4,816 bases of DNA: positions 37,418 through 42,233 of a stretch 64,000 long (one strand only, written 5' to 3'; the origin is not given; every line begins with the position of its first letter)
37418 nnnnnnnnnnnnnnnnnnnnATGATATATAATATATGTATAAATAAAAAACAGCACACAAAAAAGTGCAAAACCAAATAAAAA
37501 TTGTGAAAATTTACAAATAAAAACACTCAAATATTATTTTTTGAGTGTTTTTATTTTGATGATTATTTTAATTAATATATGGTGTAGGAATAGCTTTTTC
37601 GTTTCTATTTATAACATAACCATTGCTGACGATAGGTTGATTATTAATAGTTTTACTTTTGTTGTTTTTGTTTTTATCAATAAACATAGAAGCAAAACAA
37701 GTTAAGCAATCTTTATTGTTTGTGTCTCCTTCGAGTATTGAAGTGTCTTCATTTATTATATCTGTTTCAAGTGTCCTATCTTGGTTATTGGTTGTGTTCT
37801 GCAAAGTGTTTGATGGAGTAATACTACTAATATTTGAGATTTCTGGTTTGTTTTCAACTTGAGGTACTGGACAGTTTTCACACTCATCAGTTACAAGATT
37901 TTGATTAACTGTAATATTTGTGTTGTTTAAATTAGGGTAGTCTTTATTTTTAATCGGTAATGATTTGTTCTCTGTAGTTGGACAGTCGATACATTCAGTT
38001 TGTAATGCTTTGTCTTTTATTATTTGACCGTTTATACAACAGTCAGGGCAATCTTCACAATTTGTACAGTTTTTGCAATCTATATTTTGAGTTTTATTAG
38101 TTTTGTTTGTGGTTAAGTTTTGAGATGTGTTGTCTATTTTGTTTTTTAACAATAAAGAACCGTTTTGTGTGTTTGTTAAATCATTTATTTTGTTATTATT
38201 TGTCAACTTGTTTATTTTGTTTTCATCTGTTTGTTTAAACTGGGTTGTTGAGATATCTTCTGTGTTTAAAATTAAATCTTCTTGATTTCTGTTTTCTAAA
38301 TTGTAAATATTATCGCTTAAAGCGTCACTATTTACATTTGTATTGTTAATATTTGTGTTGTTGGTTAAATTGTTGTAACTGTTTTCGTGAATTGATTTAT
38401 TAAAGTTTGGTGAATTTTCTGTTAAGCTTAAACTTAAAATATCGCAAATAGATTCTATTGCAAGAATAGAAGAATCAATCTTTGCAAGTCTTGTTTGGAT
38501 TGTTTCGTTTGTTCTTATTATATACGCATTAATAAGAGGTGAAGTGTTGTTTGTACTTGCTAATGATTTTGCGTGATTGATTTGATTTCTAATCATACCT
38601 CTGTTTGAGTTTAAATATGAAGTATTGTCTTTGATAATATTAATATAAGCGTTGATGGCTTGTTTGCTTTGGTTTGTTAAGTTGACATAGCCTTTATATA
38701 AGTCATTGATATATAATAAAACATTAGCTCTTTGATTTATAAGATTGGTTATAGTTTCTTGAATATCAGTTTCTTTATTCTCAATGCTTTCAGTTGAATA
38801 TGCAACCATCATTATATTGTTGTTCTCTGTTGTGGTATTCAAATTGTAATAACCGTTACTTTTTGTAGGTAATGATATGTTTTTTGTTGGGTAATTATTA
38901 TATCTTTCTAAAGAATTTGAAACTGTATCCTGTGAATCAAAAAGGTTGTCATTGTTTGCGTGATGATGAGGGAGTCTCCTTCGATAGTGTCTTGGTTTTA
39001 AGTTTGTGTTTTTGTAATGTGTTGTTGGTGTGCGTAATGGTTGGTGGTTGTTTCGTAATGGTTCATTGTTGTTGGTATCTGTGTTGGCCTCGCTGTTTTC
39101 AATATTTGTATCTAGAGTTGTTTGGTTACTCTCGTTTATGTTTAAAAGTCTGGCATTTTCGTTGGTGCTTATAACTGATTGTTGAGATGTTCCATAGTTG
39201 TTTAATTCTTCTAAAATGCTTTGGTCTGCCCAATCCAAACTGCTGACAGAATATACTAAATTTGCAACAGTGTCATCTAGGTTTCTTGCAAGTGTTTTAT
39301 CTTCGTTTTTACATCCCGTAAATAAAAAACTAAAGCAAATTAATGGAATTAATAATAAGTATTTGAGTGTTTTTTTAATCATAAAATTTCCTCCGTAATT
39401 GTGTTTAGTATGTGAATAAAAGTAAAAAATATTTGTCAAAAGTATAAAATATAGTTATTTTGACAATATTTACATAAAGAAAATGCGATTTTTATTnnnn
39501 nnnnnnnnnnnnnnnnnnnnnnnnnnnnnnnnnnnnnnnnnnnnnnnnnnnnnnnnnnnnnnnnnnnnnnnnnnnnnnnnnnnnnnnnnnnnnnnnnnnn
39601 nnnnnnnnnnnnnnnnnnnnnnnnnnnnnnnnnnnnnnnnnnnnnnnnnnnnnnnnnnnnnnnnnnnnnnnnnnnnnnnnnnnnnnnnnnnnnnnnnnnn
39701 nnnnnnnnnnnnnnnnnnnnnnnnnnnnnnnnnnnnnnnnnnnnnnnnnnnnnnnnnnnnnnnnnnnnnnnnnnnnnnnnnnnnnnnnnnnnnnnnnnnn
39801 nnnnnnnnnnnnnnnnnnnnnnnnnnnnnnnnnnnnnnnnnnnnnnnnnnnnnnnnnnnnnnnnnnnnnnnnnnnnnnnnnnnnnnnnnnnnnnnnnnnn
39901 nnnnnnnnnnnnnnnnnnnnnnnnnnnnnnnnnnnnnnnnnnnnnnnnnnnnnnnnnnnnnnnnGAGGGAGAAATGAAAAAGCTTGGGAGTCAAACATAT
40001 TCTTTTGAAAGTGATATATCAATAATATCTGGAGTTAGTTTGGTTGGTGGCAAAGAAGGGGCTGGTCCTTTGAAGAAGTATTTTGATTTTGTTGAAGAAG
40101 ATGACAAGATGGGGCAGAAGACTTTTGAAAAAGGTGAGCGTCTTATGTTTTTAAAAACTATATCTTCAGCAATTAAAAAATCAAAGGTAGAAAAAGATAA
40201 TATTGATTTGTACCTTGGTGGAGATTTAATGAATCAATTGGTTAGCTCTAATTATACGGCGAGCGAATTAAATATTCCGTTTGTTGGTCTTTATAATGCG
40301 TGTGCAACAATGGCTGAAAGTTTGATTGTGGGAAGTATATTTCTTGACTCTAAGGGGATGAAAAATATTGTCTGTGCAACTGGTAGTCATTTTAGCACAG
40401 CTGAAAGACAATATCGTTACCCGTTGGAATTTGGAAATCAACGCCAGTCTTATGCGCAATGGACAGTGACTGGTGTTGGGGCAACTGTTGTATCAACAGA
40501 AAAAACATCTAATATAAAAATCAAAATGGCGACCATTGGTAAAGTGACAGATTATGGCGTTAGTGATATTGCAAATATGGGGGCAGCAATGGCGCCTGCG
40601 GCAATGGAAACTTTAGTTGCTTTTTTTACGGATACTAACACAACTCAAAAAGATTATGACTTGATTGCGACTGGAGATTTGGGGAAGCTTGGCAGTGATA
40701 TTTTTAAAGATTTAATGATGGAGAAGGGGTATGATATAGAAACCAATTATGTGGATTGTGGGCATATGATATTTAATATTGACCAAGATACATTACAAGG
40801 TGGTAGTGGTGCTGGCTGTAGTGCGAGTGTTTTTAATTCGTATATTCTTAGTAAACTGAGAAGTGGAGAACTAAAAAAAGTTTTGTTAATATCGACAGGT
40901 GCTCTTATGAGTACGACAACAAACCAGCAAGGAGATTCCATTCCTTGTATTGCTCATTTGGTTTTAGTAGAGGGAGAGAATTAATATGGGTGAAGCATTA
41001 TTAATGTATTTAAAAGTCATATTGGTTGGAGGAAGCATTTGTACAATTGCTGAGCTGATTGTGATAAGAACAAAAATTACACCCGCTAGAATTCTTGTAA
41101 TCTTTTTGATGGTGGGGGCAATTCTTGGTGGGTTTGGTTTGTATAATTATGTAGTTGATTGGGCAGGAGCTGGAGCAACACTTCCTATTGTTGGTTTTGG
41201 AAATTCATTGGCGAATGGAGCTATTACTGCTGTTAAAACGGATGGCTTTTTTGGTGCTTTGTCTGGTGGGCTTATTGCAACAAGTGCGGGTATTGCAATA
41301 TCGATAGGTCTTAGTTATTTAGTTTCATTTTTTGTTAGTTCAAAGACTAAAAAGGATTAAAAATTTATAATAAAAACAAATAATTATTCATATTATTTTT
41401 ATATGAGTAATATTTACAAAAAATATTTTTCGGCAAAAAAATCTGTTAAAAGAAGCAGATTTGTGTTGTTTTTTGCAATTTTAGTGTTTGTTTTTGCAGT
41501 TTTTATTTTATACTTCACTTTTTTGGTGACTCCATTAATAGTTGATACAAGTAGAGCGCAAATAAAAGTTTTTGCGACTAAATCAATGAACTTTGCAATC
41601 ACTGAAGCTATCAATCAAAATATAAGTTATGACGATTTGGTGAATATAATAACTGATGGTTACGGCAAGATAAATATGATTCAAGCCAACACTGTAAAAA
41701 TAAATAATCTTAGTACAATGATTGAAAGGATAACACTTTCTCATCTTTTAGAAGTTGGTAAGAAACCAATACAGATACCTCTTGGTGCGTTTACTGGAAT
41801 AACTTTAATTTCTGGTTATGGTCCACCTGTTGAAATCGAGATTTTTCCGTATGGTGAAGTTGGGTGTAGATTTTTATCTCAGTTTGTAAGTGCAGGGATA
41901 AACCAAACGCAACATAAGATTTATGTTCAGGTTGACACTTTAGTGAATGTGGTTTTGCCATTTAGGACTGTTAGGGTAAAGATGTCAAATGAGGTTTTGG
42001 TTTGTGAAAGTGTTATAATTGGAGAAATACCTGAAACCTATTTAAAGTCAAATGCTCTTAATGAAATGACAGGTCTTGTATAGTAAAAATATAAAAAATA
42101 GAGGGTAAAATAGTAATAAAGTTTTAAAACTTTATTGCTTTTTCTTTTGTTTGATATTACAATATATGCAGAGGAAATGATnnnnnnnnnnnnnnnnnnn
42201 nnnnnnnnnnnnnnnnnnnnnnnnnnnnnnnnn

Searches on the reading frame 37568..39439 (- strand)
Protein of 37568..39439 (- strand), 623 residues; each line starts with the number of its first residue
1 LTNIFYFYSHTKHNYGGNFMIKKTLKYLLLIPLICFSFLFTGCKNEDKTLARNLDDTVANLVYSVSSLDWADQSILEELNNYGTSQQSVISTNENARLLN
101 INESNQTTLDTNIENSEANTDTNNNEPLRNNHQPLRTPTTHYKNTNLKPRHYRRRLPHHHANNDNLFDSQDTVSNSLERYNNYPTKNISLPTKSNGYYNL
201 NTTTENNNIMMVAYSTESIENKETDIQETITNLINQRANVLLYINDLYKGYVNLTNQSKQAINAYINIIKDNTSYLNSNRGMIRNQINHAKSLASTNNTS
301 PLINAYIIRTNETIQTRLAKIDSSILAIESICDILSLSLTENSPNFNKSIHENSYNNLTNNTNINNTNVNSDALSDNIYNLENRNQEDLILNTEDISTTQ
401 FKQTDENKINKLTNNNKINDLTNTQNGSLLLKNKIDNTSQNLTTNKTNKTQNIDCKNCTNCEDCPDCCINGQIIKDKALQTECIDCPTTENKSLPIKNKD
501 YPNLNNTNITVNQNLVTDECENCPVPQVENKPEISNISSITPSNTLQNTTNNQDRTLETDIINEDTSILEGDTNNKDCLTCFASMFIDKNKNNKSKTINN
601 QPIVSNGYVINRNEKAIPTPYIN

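Call 61: search_protein_families(library=pfam, proteins=[window:37568-39439:-], max_evalue=0.1)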
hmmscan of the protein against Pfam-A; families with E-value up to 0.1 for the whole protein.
window:37568-39439:- (623 aa): 1 family
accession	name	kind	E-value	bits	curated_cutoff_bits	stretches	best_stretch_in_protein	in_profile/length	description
PF13746.11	Fer4_18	-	0.009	16.6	27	1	434-487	37-89/114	4Fe-4S dicluster domain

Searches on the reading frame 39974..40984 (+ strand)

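Call 61: search_protein_families(library=pfam, proteins=[window:39974-40984:+], max_evalue=0.1)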
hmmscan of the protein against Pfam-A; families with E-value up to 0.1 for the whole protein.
window:39974-40984:+ (336 aa): 3 families
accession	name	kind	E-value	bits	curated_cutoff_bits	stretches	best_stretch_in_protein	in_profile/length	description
PF07451.17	SpoVAD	-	2.5e-138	460.8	22.1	1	5-333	1-329/329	Stage V sporulation protein AD (SpoVAD)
PF08545.16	ACP_syn_III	-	0.019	15.3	24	0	108-143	5-40/80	3-Oxoacyl-[acyl-carrier-protein (ACP)] synthase III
PF17222.9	Peptidase_C107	-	0.048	13.1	25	0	244-288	135-178/314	Viral cysteine endopeptidase C107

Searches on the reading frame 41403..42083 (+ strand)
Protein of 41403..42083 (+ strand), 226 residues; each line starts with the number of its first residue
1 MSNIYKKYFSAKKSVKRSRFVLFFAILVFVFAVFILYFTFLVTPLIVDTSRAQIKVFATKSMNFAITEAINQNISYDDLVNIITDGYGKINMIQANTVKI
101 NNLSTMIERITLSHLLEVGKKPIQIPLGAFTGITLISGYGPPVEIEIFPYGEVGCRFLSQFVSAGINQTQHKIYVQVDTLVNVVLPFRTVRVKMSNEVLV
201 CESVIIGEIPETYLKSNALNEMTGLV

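Call 7: search_protein_families(library=pfam, proteins=[window:41403-42083:+], max_evalue=0.01)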
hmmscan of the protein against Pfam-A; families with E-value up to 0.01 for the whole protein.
window:41403-42083:+ (226 aa): 1 family
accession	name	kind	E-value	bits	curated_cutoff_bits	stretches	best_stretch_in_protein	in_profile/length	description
PF09560.15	Spore_YunB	-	1.4e-28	99.2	25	1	123-212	2-91/91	Sporulation protein YunB (Spo_YunB)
